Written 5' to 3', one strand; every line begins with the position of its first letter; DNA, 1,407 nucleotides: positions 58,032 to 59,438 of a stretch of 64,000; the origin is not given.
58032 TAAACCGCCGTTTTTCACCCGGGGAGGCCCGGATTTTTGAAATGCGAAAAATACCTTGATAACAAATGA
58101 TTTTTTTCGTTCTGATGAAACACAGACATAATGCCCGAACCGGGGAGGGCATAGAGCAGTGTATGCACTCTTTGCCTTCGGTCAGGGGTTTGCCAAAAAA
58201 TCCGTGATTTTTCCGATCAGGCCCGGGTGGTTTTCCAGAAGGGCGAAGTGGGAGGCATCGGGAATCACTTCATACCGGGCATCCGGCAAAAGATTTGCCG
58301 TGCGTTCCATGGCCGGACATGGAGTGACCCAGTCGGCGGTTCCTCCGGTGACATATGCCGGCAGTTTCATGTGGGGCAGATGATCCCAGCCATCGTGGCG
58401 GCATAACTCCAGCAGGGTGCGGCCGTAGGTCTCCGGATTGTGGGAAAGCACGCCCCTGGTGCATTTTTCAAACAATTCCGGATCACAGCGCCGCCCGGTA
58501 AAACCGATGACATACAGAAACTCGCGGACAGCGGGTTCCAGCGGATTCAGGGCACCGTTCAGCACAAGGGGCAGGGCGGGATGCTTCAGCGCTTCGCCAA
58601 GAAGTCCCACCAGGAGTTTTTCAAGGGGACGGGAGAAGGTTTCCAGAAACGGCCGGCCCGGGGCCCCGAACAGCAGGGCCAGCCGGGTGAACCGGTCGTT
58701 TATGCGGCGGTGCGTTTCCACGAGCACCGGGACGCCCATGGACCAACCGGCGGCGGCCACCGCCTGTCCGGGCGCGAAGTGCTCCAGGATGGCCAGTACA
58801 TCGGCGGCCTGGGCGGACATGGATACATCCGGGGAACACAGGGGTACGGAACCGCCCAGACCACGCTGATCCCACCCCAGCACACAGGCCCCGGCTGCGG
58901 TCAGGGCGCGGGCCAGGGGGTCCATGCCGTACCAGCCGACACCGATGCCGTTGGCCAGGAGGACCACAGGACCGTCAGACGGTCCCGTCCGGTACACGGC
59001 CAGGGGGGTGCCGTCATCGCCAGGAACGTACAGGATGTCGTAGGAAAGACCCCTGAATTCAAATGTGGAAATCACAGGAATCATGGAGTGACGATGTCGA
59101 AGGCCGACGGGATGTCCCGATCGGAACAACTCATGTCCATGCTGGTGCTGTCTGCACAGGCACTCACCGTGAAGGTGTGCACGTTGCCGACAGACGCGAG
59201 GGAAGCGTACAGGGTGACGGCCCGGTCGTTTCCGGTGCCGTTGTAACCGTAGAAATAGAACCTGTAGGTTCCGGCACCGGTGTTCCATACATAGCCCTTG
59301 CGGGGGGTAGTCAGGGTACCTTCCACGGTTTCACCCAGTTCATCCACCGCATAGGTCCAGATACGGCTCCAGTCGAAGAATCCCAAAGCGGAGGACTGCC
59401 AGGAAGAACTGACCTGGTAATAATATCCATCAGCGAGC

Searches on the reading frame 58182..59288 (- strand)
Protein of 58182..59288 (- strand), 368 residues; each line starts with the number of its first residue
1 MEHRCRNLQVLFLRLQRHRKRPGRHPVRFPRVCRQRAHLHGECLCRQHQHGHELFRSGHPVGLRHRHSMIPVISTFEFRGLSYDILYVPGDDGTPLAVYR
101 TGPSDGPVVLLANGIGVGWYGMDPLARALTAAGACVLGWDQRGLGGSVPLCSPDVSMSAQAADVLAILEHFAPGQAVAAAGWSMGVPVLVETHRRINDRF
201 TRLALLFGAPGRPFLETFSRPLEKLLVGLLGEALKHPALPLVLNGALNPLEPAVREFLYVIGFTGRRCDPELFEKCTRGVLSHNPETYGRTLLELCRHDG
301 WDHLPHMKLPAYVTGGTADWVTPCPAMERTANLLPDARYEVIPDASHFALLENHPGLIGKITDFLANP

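Call 43: search_protein_families(library=pfam, proteins=[window:58182-59288:-], max_evalue=0.00001)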
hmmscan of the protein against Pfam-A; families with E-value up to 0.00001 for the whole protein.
window:58182-59288:- (368 aa): 2 families
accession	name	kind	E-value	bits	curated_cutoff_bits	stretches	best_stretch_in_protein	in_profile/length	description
PF00561.26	Abhydrolase_1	-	4.1e-14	53.3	25.8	1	107-186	1-80/245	alpha/beta hydrolase fold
PF12146.15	Hydrolase_4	-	3.1e-11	43.5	27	1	108-352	6-237/239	Serine aminopeptidase, S33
